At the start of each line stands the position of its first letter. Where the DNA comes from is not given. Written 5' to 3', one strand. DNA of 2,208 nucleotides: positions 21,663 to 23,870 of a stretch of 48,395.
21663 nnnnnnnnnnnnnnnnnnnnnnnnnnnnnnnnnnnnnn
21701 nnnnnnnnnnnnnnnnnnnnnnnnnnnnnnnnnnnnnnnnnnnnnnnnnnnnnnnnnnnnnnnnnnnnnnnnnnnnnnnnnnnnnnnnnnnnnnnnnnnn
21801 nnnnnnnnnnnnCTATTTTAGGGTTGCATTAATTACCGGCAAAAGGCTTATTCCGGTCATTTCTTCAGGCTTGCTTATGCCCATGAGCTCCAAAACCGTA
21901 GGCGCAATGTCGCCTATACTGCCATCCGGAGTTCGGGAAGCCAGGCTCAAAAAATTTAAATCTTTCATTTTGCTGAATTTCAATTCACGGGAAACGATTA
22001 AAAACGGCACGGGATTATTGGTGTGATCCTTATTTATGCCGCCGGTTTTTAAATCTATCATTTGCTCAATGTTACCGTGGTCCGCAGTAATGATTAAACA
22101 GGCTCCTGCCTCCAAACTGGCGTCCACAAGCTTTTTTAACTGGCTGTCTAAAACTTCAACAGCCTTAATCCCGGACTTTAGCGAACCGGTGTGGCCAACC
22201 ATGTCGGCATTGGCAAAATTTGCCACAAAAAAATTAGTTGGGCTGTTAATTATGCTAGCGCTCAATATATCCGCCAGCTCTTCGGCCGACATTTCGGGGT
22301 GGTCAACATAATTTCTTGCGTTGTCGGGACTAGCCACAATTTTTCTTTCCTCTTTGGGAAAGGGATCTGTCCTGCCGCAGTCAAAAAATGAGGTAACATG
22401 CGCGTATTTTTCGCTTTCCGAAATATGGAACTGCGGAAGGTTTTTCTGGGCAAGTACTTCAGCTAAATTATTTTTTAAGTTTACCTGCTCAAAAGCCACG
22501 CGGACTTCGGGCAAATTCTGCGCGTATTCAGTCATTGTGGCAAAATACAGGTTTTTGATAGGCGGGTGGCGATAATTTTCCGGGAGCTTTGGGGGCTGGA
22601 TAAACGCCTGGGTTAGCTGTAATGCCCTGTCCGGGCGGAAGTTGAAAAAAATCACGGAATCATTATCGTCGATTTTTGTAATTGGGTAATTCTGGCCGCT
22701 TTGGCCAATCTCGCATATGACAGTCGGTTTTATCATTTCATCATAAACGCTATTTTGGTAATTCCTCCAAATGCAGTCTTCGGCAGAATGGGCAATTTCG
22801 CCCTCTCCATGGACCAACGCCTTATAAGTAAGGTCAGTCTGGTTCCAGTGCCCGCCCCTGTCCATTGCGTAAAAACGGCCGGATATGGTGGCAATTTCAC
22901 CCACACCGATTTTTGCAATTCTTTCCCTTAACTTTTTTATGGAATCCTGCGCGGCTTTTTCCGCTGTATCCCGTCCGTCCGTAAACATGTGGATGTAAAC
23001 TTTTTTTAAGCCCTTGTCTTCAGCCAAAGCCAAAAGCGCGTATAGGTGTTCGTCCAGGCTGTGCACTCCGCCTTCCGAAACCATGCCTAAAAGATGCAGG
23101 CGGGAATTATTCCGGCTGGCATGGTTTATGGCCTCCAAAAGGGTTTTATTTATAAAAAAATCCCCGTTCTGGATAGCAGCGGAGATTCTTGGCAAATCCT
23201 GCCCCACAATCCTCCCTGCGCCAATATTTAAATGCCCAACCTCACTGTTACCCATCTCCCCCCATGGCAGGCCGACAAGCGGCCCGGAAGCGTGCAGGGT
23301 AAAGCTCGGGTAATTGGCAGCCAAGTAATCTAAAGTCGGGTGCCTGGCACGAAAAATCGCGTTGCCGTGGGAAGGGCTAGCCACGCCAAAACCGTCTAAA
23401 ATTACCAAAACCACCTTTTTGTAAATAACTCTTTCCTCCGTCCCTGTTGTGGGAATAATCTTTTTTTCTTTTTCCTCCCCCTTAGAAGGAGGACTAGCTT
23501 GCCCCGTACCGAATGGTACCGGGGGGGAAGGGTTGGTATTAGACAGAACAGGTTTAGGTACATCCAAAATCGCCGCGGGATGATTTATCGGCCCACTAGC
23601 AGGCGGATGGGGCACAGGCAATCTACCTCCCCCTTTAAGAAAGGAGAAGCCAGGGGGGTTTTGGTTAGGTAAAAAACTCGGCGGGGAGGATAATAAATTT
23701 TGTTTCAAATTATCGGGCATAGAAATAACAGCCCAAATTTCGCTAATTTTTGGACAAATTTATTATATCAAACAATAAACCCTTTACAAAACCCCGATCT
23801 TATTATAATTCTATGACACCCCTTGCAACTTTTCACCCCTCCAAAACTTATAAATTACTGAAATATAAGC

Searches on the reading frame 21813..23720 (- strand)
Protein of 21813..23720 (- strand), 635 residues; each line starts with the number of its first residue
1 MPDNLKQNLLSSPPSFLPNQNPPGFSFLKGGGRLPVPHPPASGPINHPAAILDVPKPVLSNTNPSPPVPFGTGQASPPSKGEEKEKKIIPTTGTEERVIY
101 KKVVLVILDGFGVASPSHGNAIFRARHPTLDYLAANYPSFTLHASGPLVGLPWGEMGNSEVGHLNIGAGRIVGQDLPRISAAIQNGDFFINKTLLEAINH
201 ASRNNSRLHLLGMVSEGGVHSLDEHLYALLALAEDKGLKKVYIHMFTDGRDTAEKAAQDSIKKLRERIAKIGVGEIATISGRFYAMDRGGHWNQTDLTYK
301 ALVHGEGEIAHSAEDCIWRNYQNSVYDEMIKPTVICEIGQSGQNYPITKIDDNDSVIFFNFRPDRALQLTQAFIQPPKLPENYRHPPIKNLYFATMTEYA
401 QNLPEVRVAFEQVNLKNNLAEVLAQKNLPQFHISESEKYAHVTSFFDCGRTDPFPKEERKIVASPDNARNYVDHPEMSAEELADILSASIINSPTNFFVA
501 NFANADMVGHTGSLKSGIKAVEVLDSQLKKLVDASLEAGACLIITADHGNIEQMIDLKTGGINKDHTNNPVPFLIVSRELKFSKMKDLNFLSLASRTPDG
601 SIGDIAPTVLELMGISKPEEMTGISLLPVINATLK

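Call 44: search_protein_families(library=pfam, proteins=[window:21813-23720:-], max_evalue=0.00001)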
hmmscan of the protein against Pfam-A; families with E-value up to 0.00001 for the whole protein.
window:21813-23720:- (635 aa): 2 families
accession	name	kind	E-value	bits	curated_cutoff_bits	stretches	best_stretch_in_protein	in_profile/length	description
PF06415.18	iPGM_N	-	3.4e-73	246.2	27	1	179-400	1-216/217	BPG-independent PGAM N-terminus (iPGM_N)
PF01676.23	Metalloenzyme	-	5.6e-65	219.8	24.3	1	101-616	1-251/252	Metalloenzyme superfamily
